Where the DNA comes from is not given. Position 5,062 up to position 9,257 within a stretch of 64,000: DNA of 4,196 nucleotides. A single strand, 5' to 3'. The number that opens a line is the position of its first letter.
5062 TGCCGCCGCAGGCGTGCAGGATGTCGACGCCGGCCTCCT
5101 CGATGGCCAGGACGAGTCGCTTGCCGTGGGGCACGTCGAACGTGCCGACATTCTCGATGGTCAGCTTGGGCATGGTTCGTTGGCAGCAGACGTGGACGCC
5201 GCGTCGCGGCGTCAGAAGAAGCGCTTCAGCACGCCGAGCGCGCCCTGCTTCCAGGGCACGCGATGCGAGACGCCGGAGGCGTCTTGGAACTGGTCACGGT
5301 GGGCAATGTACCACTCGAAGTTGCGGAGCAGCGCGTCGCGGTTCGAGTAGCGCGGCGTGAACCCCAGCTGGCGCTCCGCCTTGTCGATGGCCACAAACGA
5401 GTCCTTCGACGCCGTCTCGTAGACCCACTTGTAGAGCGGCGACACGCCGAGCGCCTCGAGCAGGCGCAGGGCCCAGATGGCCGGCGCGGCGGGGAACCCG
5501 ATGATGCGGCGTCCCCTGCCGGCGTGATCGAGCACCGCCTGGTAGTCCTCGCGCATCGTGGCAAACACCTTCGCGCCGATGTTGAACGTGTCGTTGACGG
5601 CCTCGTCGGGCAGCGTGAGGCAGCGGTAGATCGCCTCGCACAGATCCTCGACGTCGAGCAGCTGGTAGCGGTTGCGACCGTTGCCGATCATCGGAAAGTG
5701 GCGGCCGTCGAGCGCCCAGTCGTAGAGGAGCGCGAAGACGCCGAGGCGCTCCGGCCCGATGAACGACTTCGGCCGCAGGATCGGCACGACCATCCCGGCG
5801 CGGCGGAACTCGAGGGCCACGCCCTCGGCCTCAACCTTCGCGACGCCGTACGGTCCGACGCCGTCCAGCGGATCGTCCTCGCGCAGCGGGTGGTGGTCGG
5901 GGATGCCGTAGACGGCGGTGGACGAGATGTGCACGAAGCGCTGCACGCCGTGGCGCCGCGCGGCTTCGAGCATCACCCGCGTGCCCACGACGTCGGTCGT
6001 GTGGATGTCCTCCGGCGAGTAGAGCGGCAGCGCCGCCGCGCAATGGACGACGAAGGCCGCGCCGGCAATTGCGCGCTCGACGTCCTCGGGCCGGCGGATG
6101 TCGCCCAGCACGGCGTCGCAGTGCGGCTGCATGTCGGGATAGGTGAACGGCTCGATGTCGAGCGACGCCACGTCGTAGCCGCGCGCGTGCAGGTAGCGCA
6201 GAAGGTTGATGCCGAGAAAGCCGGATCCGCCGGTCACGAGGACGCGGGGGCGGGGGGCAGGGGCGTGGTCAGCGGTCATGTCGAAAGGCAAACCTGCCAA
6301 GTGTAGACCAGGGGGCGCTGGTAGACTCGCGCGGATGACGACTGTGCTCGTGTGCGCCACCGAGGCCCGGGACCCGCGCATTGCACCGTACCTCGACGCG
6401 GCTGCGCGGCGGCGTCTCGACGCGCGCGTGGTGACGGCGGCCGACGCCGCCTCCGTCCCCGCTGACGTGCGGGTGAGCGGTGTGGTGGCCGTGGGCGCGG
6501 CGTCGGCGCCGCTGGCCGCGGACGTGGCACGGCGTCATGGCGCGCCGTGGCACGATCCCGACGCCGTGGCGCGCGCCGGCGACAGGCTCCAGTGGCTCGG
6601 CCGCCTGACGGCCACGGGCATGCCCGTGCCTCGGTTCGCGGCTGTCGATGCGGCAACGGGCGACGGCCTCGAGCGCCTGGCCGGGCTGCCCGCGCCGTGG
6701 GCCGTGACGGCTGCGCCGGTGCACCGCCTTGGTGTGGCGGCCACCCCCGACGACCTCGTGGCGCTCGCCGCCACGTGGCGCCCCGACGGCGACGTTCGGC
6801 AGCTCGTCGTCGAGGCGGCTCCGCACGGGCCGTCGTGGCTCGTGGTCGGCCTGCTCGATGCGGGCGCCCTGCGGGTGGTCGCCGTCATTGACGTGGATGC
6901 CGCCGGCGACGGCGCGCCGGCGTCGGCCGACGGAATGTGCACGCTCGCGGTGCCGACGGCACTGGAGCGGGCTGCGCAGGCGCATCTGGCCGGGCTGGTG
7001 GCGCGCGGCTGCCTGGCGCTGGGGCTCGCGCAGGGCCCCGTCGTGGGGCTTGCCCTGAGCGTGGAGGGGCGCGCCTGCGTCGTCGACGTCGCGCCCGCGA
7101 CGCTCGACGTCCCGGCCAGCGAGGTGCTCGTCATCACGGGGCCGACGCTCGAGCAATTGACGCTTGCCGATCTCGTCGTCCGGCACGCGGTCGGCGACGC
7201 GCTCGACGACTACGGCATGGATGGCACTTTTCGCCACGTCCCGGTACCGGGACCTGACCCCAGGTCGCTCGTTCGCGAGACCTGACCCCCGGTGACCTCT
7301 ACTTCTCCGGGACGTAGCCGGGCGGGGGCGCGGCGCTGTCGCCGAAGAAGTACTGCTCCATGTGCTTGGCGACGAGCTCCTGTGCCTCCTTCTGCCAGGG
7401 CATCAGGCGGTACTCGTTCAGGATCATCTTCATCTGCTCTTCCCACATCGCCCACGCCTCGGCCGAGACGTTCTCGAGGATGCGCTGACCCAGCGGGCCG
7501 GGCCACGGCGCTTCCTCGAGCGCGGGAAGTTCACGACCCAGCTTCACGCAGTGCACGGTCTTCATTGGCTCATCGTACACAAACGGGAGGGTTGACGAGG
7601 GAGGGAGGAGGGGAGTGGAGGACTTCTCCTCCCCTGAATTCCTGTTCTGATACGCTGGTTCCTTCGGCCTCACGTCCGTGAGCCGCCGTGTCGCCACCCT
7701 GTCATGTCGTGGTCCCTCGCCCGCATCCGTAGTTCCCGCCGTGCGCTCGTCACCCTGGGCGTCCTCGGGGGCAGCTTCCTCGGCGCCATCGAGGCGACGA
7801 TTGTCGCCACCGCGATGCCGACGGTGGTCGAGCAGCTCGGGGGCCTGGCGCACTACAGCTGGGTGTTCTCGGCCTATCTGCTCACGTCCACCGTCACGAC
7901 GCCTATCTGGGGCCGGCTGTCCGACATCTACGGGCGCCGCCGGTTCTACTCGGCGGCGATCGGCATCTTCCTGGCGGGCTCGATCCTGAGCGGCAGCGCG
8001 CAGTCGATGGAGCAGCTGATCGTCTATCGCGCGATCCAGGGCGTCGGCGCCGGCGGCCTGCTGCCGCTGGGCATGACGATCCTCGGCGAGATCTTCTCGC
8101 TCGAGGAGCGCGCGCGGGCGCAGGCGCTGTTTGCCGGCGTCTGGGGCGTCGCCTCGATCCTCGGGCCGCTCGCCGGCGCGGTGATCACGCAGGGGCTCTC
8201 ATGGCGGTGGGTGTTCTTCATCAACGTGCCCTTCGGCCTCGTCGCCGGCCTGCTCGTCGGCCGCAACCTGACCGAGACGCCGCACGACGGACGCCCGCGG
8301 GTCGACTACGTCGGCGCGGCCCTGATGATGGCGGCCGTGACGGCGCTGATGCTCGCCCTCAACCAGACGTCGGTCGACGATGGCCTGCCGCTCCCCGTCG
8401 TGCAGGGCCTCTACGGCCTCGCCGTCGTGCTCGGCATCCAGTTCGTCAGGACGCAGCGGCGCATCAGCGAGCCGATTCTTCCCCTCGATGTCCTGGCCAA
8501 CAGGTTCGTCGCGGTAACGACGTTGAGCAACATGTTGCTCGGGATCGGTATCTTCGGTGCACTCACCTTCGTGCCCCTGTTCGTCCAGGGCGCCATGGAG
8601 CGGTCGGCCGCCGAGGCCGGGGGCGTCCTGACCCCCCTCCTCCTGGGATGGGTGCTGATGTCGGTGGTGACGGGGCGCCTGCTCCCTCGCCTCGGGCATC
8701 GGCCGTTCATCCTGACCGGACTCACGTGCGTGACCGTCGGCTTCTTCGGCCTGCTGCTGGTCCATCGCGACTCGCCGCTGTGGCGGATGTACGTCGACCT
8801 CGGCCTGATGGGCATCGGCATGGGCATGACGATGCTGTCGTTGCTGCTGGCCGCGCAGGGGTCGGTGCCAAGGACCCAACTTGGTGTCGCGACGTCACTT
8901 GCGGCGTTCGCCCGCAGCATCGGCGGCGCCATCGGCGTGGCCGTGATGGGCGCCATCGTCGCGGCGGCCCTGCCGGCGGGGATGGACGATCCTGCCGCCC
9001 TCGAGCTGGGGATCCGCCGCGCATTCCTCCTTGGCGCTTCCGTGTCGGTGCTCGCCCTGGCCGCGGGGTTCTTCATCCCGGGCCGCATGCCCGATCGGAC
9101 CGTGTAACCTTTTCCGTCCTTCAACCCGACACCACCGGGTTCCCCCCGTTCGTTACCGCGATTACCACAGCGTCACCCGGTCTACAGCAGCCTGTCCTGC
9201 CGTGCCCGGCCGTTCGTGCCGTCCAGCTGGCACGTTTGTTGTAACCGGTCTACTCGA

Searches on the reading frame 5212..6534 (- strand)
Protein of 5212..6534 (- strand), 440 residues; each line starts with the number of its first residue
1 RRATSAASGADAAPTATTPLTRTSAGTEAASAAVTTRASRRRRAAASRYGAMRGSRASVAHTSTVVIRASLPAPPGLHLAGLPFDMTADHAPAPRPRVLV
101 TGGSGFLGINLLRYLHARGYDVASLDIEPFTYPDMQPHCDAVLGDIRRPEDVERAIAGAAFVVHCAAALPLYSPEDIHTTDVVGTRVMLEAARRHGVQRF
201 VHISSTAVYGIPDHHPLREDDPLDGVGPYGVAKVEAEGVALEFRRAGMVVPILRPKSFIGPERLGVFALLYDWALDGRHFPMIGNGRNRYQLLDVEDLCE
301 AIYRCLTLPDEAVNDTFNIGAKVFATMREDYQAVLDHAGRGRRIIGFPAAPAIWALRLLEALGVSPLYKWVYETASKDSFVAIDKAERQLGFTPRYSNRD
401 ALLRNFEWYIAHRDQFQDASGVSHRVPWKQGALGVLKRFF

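Call 72: search_protein_families(library=pfam, proteins=[window:5212-6534:-], max_evalue=0.00001)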
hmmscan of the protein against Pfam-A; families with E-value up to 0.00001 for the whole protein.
window:5212-6534:- (440 aa): 7 families
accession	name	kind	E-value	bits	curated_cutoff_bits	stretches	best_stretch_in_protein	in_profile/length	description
PF01370.27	Epimerase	-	7.6e-41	140.5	20.9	1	98-320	1-240/240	NAD dependent epimerase/dehydratase family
PF16363.11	GDP_Man_Dehyd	-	1.6e-25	90.7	27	1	99-397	1-324/332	GDP-mannose 4,6 dehydratase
PF01073.25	3Beta_HSD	-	4.9e-15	55.7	22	1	99-210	1-121/280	3-beta hydroxysteroid dehydrogenase/isomerase family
PF13460.12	NAD_binding_10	-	1.2e-12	48.5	27.2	1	102-256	1-144/184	NAD(P)H-binding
PF04321.23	RmlD_sub_bind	-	2.9e-11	43.4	27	1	97-242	2-138/287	RmlD substrate binding domain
PF07993.18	NAD_binding_4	-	1.9e-09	37.5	20.1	1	149-260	79-209/258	Male sterility protein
PF02719.21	Polysacc_synt_2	-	5.9e-09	35.9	20.2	1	99-205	2-128/293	Polysaccharide biosynthesis protein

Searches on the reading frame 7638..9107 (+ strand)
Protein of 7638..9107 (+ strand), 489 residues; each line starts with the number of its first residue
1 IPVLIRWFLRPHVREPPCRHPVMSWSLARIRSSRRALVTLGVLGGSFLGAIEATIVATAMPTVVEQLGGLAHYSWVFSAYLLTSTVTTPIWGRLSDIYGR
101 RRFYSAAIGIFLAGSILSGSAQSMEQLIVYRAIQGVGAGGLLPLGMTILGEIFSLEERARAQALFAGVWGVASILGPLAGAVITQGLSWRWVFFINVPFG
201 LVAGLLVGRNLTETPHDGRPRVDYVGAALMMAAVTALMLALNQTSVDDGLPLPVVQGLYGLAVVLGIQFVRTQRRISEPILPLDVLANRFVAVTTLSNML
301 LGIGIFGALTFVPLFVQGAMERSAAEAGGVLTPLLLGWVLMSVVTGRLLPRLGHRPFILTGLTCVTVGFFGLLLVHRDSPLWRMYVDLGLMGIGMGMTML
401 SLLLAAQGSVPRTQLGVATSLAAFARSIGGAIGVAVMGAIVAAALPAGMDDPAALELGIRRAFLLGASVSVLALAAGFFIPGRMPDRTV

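Call 72: search_protein_families(library=pfam, proteins=[window:7638-9107:+], max_evalue=0.00001)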
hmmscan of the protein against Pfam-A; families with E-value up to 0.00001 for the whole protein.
window:7638-9107:+ (489 aa): 3 families
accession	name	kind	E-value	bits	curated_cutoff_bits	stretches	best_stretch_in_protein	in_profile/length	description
PF07690.21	MFS_1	-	1.8e-56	192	33.4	1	43-433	2-346/347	Major Facilitator Superfamily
PF00083.30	Sugar_tr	-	2.5e-12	46.9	22.3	1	58-203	29-184/452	Sugar (and other) transporter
PF06609.19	TRI12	-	8e-08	31.6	23.2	1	56-206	63-212/599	Fungal trichothecene efflux pump (TRI12)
